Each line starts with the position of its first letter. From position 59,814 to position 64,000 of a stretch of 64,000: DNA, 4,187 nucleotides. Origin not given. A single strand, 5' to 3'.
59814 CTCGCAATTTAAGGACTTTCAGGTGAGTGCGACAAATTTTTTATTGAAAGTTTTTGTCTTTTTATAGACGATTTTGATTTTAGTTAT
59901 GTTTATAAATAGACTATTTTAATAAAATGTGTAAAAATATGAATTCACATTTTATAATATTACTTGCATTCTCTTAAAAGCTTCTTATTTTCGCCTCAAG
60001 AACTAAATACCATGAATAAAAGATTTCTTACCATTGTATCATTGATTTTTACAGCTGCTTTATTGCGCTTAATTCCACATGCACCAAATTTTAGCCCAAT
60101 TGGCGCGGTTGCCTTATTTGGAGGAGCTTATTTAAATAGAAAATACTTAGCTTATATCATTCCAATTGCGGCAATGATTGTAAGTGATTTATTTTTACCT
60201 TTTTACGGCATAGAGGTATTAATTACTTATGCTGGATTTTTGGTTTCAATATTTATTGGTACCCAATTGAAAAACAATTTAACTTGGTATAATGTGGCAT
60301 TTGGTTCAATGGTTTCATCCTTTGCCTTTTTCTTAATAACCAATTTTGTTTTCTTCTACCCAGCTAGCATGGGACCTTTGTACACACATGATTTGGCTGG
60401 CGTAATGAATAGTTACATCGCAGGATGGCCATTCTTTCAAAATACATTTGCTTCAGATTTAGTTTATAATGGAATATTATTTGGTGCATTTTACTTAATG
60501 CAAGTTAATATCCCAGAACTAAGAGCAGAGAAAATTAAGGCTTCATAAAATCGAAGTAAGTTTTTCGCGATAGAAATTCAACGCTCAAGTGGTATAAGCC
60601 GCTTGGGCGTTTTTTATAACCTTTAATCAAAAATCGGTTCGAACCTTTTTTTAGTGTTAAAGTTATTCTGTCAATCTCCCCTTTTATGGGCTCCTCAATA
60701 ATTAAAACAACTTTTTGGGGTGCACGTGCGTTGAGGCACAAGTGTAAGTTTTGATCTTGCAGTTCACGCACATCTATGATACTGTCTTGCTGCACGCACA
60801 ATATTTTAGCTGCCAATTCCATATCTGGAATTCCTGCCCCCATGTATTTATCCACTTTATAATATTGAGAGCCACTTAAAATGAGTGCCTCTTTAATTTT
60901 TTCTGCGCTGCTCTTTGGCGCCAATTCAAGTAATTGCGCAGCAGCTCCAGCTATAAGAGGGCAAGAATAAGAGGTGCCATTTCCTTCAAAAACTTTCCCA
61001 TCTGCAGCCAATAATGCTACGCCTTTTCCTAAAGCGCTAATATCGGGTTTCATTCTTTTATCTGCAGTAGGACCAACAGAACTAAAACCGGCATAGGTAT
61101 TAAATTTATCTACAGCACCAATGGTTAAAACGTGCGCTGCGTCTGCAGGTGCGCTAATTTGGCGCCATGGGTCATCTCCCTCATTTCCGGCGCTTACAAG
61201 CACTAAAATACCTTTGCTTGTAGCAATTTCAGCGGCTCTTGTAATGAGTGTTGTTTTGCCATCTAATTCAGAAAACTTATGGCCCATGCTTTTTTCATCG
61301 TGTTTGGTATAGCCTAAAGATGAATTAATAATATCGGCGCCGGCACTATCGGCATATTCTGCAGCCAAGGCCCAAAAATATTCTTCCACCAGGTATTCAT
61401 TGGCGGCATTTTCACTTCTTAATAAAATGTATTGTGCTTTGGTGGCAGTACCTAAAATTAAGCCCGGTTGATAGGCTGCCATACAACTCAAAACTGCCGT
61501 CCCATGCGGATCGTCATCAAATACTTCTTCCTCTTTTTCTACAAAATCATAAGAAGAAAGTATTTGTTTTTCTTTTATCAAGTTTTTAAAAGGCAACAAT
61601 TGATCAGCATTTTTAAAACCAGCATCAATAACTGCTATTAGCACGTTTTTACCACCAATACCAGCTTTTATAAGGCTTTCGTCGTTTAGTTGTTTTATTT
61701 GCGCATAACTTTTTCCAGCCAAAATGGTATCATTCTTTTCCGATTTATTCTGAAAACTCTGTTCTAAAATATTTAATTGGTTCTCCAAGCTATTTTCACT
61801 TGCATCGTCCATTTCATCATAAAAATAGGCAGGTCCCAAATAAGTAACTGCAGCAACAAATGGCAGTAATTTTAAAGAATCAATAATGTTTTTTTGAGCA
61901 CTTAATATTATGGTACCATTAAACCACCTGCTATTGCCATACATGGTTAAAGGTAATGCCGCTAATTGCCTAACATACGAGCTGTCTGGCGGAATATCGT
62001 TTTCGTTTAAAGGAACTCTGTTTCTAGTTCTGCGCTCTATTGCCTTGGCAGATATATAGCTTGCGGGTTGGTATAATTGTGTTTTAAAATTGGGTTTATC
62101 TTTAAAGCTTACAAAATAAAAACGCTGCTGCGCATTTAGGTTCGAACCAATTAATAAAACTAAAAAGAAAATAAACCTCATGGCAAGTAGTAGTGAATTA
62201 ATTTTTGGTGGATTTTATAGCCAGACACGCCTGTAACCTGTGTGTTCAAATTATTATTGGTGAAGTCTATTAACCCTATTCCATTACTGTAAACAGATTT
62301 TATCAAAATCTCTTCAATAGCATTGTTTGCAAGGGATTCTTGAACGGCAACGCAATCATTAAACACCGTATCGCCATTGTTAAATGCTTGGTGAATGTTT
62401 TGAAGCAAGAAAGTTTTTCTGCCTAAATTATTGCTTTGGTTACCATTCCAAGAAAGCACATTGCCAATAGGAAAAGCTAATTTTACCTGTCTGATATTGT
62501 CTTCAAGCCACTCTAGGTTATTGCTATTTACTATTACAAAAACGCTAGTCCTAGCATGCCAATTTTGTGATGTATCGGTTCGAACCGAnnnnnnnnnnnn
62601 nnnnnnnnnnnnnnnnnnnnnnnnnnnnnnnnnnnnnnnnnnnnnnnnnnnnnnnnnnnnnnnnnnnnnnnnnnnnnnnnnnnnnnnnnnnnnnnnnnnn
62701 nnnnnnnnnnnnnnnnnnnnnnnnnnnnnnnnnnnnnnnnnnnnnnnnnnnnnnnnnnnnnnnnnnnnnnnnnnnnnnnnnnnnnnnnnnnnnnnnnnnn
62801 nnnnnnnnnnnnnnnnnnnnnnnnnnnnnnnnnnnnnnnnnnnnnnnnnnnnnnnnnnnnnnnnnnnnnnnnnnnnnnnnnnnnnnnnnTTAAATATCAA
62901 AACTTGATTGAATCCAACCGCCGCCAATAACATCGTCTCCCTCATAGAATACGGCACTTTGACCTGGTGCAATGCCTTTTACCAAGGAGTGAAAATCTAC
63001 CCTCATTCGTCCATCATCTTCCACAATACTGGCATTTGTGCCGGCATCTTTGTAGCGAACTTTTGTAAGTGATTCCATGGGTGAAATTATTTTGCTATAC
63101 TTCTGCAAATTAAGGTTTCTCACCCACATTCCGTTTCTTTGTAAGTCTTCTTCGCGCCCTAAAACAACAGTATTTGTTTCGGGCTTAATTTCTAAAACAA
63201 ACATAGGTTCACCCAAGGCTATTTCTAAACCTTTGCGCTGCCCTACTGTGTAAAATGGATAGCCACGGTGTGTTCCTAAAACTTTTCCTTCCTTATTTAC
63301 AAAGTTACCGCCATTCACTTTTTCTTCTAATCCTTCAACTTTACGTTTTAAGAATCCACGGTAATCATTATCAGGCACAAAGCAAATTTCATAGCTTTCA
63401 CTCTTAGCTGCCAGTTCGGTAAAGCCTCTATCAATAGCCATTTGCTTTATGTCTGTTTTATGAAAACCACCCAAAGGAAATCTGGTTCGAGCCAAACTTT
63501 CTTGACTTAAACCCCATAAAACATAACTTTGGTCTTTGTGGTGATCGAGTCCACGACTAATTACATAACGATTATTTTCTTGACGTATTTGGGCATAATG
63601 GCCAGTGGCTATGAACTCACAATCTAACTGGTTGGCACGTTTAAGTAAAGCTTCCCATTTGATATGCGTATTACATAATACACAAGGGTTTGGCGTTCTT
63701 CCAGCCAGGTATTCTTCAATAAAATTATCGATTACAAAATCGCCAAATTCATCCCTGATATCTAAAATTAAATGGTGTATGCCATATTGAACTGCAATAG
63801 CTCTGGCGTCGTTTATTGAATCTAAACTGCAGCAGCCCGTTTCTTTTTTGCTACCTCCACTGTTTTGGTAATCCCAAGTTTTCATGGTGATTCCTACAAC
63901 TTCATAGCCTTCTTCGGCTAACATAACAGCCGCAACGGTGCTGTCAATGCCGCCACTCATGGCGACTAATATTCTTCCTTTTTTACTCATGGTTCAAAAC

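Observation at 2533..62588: Highly iterated palindrome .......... (consensus T-Y-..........-R-A) scattered through unrelated coding regions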

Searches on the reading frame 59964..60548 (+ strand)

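Call 34: search_protein_families(library=pfam, proteins=[window:59964-60548:+], max_evalue=0.00001)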
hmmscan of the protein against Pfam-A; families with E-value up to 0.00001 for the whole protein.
window:59964-60548:+ (194 aa): 1 family
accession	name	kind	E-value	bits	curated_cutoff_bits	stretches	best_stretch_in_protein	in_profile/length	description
PF20221.3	DUF6580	-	1.9e-49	168.5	27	1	16-185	2-161/162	Family of unknown function (DUF6580)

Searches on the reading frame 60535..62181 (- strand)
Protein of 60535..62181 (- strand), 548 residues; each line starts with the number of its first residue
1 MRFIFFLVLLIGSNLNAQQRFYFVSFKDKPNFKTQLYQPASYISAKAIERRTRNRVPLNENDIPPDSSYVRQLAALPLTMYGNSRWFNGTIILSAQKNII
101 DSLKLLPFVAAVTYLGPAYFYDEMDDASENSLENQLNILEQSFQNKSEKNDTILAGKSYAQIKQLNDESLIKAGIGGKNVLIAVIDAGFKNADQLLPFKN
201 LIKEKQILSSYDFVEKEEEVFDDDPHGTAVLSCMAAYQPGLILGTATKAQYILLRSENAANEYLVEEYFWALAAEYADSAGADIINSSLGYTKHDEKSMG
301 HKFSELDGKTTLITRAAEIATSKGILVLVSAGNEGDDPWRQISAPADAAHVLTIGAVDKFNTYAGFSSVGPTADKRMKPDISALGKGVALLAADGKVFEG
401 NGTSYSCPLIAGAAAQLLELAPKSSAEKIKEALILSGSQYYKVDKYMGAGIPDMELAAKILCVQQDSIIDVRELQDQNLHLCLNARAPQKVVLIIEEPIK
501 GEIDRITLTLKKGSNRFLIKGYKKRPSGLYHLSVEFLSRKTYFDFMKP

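Call 9: find_encoding_contigs(protein=window:60535-62181:-, flank=10000, max_places=6)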
Protein window:60535-62181:- (548 aa): 5 contigs read that carry it; 4 places shown.
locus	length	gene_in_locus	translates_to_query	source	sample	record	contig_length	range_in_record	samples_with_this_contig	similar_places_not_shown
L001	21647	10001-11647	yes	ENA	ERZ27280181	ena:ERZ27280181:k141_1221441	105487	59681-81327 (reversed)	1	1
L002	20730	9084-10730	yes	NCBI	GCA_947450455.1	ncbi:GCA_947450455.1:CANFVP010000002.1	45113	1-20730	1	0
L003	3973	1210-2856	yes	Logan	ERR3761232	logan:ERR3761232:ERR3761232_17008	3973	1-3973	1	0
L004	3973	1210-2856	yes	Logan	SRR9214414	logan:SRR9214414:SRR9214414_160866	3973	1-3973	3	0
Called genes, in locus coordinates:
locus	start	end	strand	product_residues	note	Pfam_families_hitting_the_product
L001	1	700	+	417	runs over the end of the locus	PF15902:Sortilin-Vps10 (faint), PF18962:Por_Secre_tail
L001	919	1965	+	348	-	PF02547:Queuosine_synth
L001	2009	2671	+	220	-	PF01128:IspD, PF12804:NTP_transf_3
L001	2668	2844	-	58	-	-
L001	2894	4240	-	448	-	-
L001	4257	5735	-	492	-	PF00289:Biotin_carb_N, PF02222:ATP-grasp, PF02786:CPSase_L_D2, PF07478:Dala_Dala_lig_C, PF02785:Biotin_carb_C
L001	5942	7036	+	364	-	PF00487:FA_desaturase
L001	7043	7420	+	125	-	PF25056:DUF7793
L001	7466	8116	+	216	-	PF01061:ABC2_membrane, PF03379:CcmB, PF12698:ABC2_membrane_3 (weak)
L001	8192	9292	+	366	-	PF02568:ThiI (faint), PF03054:tRNA_Me_trans, PF20259:tRNA_Me_trans_M, PF20258:tRNA_Me_trans_C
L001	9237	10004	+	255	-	-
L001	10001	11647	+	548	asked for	PF00082:Peptidase_S8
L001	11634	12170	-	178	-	PF20221:DUF6580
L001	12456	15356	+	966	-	PF00675:Peptidase_M16, PF05193:Peptidase_M16_C, PF00675:Peptidase_M16 (weak), PF05193:Peptidase_M16_C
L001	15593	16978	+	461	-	PF13432:TPR_16 (faint), PF13428:TPR_14 (faint), PF13431:TPR_17 (faint), PF13414:TPR_11 (weak)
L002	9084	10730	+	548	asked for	PF00082:Peptidase_S8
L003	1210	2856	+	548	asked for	PF00082:Peptidase_S8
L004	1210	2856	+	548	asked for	PF00082:Peptidase_S8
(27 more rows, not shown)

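Call 10: search_protein_families(library=pfam, proteins=[window:60535-62181:-])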
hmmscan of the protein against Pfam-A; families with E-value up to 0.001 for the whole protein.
window:60535-62181:- (548 aa): 1 family
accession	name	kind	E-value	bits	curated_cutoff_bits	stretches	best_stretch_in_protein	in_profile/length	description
PF00082.27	Peptidase_S8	-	2.1e-36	126.1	21.8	1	177-450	1-288/288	Subtilase family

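Call 25: find_homologous_proteins(query=window:60535-62181:-, max_evalue=1e-30)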
Query window:60535-62181:- (548 aa): 3906 proteins with E <= 1e-30 among 8000 candidates; the best 120 are listed.
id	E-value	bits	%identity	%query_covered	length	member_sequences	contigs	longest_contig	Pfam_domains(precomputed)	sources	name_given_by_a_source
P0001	0.0e+0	1121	90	100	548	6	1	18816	PF00082.28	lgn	-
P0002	0.0e+0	1070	86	100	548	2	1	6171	PF00082.28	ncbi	-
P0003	1.5e-273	926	74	98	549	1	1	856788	PF00082.28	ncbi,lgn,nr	ncbi:MAG: peptidase S8 [Bacteroidetes bacterium B1(2017)]|nr:MAG: peptidase S8 [Bacteroidetes bacter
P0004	5.8e-267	905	71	97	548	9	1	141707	PF00082.28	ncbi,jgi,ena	jgi:serine protease AprX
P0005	5.9e-263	891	70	100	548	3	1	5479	PF00082.28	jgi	jgi:subtilisin family serine protease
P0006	1.9e-261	886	70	100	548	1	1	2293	PF00082.28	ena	-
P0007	3.8e-258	876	70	97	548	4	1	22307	PF00082.28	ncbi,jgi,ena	jgi:hypothetical protein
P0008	3.8e-252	856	69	100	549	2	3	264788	PF00082.28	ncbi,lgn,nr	ncbi:MAG: S8 family serine peptidase [Bacteroidia bacterium]|nr:S8 family serine peptidase [Bacteroi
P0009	2.1e-244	830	68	97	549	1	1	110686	PF00082.28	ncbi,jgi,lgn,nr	ncbi:MAG: S8 family serine peptidase [bacterium]|nr:S8 family serine peptidase [bacterium]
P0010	1.9e-240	817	66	97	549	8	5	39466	PF00082.28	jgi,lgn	jgi:subtilisin family serine protease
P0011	2.0e-238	810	65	99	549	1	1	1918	PF00082.28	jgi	jgi:subtilisin family serine protease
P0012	2.5e-235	800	64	100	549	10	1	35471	PF00082.28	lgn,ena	-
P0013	6.0e-230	783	62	99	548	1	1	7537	PF00082.28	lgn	-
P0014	6.9e-228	776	61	100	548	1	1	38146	PF00082.28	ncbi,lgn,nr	ncbi:MAG: S8 family serine peptidase [Bacteroidota bacterium]|nr:S8 family serine peptidase [Bactero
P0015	6.9e-227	772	61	100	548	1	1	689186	PF00082.28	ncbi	-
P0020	8.0e-212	723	60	98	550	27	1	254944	PF00082.28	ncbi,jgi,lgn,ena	jgi:subtilisin family serine protease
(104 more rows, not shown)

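Call 26: find_encoding_contigs(protein=P0001, flank=10000, max_places=3)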
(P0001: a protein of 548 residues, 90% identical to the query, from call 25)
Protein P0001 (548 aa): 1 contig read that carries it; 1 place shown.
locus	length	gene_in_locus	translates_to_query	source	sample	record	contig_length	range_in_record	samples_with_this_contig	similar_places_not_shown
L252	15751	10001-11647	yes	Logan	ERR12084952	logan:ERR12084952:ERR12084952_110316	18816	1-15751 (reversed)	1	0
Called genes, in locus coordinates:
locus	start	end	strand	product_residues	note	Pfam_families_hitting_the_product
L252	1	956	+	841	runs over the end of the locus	PF17148:DUF5117, PF16313:DUF4953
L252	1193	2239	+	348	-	PF02547:Queuosine_synth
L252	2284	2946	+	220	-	PF01128:IspD, PF12804:NTP_transf_3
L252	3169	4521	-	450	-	-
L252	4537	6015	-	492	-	PF00289:Biotin_carb_N, PF02222:ATP-grasp, PF02786:CPSase_L_D2, PF07478:Dala_Dala_lig_C, PF02785:Biotin_carb_C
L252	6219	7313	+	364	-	PF00487:FA_desaturase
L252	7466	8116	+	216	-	PF01061:ABC2_membrane, PF03379:CcmB, PF12698:ABC2_membrane_3 (weak)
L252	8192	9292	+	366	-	PF03054:tRNA_Me_trans, PF20259:tRNA_Me_trans_M, PF20258:tRNA_Me_trans_C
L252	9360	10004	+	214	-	-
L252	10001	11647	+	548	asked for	PF00082:Peptidase_S8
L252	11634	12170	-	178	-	PF20221:DUF6580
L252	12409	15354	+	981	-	PF00675:Peptidase_M16, PF05193:Peptidase_M16_C, PF00675:Peptidase_M16 (weak), PF05193:Peptidase_M16_C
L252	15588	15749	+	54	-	?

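Call 27: find_encoding_contigs(protein=P0002, flank=10000, max_places=3)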
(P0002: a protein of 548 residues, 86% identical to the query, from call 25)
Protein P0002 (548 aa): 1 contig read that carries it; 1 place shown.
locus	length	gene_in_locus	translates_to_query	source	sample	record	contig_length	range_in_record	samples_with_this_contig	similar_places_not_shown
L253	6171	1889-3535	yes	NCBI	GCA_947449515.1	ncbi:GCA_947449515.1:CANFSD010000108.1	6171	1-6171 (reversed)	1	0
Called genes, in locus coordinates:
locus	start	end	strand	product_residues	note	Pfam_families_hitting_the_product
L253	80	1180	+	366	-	PF02568:ThiI (faint), PF03054:tRNA_Me_trans, PF20259:tRNA_Me_trans_M, PF20258:tRNA_Me_trans_C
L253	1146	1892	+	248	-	-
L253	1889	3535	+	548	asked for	PF00082:Peptidase_S8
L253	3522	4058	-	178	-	PF20221:DUF6580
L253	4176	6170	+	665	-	?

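Call 28: find_encoding_contigs(protein=P0003, flank=10000, max_places=3)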
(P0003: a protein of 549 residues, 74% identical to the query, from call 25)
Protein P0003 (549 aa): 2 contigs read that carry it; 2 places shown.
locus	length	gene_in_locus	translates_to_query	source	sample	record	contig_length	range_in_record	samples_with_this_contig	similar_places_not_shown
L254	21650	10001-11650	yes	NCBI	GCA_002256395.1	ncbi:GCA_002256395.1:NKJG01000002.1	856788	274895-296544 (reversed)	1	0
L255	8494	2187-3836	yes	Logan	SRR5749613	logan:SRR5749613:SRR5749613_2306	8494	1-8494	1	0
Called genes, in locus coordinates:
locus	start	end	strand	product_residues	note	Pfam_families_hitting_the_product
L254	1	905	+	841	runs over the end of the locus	PF17148:DUF5117, PF16313:DUF4953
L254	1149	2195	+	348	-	PF02547:Queuosine_synth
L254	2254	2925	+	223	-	PF01128:IspD, PF12804:NTP_transf_3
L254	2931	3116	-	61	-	-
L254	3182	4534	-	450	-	-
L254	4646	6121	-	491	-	PF00289:Biotin_carb_N, PF02222:ATP-grasp, PF02786:CPSase_L_D2, PF07478:Dala_Dala_lig_C, PF02785:Biotin_carb_C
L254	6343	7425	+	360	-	PF00487:FA_desaturase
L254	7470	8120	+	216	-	PF01061:ABC2_membrane, PF03379:CcmB, PF12698:ABC2_membrane_3 (faint)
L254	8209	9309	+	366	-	PF02568:ThiI (faint), PF03054:tRNA_Me_trans, PF20259:tRNA_Me_trans_M, PF20258:tRNA_Me_trans_C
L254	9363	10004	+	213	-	-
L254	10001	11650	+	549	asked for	PF00082:Peptidase_S8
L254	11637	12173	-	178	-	PF20221:DUF6580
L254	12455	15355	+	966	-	PF00675:Peptidase_M16, PF05193:Peptidase_M16_C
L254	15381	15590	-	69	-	-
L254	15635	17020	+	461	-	PF13432:TPR_16 (faint), PF00515:TPR_1 (faint), PF07719:TPR_2 (faint), PF13428:TPR_14 (faint), PF13431:TPR_17 (faint), PF13414:TPR_11 (faint)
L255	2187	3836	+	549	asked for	PF00082:Peptidase_S8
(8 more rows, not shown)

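Call 36: find_encoding_contigs(protein=P0004, flank=10000, max_places=2)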
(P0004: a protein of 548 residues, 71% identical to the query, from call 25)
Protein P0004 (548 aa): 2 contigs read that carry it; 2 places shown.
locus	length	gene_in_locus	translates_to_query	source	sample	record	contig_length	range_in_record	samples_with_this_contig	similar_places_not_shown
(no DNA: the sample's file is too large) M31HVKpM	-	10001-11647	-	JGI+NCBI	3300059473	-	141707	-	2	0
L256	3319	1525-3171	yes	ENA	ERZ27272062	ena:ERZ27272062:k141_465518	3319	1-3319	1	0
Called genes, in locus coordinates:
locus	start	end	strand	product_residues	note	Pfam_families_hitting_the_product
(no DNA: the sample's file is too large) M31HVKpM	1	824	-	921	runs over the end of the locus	PF18962:Por_Secre_tail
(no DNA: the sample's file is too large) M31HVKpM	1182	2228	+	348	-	PF02547:Queuosine_synth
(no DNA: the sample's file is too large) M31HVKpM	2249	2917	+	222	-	PF01128:IspD, PF12804:NTP_transf_3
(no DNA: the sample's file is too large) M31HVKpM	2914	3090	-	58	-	-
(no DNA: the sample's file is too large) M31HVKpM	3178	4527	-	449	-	-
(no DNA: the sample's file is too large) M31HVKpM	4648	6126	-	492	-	PF00289:Biotin_carb_N, PF02222:ATP-grasp, PF02786:CPSase_L_D2, PF07478:Dala_Dala_lig_C, PF02785:Biotin_carb_C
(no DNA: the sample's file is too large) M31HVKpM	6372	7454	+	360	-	PF00487:FA_desaturase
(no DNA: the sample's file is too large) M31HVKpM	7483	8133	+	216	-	PF01061:ABC2_membrane (weak), PF03379:CcmB, PF12698:ABC2_membrane_3 (weak)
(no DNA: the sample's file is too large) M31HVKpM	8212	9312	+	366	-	PF03054:tRNA_Me_trans, PF20259:tRNA_Me_trans_M, PF20258:tRNA_Me_trans_C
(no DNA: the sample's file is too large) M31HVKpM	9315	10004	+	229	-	-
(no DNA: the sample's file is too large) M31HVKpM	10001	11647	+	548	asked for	PF00082:Peptidase_S8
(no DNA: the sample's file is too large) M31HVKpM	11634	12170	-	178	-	PF20221:DUF6580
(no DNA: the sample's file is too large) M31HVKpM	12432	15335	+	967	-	PF00675:Peptidase_M16, PF05193:Peptidase_M16_C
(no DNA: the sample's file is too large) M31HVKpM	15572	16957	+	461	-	PF07719:TPR_2 (faint), PF13428:TPR_14 (faint), PF13431:TPR_17 (faint), PF13414:TPR_11 (weak)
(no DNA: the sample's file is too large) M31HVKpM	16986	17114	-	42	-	-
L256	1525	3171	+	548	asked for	PF00082:Peptidase_S8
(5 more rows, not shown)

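Call 37: find_encoding_contigs(protein=P0008, flank=10000, max_places=2)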
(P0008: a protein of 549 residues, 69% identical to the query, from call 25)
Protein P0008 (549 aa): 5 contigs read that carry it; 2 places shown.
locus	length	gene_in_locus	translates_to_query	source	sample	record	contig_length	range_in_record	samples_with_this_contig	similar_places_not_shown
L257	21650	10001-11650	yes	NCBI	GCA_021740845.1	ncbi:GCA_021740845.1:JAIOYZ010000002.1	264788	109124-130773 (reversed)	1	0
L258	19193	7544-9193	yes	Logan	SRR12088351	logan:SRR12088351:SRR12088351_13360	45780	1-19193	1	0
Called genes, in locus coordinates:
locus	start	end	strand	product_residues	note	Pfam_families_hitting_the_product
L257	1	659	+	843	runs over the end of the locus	PF17148:DUF5117, PF00413:Peptidase_M10 (faint), PF16313:DUF4953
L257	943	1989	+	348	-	PF02547:Queuosine_synth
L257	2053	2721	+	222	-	PF01128:IspD, PF12804:NTP_transf_3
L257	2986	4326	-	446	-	-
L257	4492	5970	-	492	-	PF00289:Biotin_carb_N, PF02222:ATP-grasp, PF02786:CPSase_L_D2, PF07478:Dala_Dala_lig_C, PF02785:Biotin_carb_C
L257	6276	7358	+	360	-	PF00487:FA_desaturase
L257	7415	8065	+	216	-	PF01061:ABC2_membrane, PF03379:CcmB, PF12698:ABC2_membrane_3 (weak)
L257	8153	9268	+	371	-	PF02568:ThiI (faint), PF03054:tRNA_Me_trans, PF20259:tRNA_Me_trans_M, PF20258:tRNA_Me_trans_C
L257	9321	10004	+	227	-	-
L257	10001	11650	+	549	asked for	PF00082:Peptidase_S8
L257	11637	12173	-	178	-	PF20221:DUF6580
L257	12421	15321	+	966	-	PF00675:Peptidase_M16, PF05193:Peptidase_M16_C, PF00675:Peptidase_M16 (weak), PF05193:Peptidase_M16_C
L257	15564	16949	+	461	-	PF13432:TPR_16 (faint), PF00515:TPR_1 (faint), PF07719:TPR_2 (faint), PF13414:TPR_11 (faint), PF13428:TPR_14 (faint)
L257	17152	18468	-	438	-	PF02518:HATPase_c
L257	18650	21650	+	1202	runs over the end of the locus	PF25778:DUF7948, PF06739:SBBP (faint), PF18911:PKD_4 (weak), PF18962:Por_Secre_tail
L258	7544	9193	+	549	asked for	PF00082:Peptidase_S8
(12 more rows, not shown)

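Call 76: find_encoding_contigs(protein=P0020, flank=10000, max_places=1)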
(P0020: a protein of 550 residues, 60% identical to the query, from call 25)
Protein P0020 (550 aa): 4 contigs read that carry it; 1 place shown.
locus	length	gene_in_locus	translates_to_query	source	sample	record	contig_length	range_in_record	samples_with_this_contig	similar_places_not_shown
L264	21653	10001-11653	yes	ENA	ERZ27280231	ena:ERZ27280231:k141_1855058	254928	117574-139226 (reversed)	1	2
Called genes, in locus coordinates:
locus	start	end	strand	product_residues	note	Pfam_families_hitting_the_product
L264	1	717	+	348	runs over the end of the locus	PF02547:Queuosine_synth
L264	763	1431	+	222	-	PF01128:IspD, PF12804:NTP_transf_3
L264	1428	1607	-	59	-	-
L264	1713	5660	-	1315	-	PF18962:Por_Secre_tail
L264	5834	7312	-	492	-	PF00289:Biotin_carb_N, PF02222:ATP-grasp, PF02786:CPSase_L_D2, PF07478:Dala_Dala_lig_C, PF02785:Biotin_carb_C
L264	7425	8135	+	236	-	PF01061:ABC2_membrane, PF03379:CcmB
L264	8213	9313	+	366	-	PF02568:ThiI (faint), PF03054:tRNA_Me_trans, PF20259:tRNA_Me_trans_M, PF20258:tRNA_Me_trans_C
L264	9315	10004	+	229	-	-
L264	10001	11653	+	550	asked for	PF00082:Peptidase_S8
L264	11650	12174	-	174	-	PF20221:DUF6580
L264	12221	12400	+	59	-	-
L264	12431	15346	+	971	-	PF00675:Peptidase_M16, PF05193:Peptidase_M16_C, PF00675:Peptidase_M16, PF05193:Peptidase_M16_C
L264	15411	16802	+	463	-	PF00515:TPR_1 (faint), PF07719:TPR_2 (faint), PF13181:TPR_8 (faint), PF13428:TPR_14 (faint), PF13431:TPR_17 (faint), PF14559:TPR_19 (faint), PF13414:TPR_11 (faint)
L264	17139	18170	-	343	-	-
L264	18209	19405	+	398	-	PF04389:Peptidase_M28, PF05343:Peptidase_M42 (faint), PF01546:Peptidase_M20 (weak), PF18962:Por_Secre_tail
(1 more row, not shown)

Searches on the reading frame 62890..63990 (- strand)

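Call 10: search_protein_families(library=pfam, proteins=[window:62890-63990:-])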
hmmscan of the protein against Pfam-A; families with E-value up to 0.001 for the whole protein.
window:62890-63990:- (366 aa): 5 families
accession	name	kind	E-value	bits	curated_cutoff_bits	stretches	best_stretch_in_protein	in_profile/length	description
PF03054.22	tRNA_Me_trans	-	1.1e-68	231.4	20.6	1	6-206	2-201/202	tRNA methyl transferase HUP domain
PF20259.3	tRNA_Me_trans_M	-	1.3e-18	66.8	27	1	226-279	11-66/66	tRNA methyl transferase PRC-barrel domain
PF20258.4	tRNA_Me_trans_C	-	1.6e-14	54.4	20.6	1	288-360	4-77/77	Aminomethyltransferase beta-barrel domain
PF02568.20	ThiI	-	1.1e-05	25.6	20.5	1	4-48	3-47/197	Thiamine biosynthesis protein (ThiI)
PF06508.19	QueC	-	5.9e-05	23.1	22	1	7-79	2-61/210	Queuosine biosynthesis protein QueC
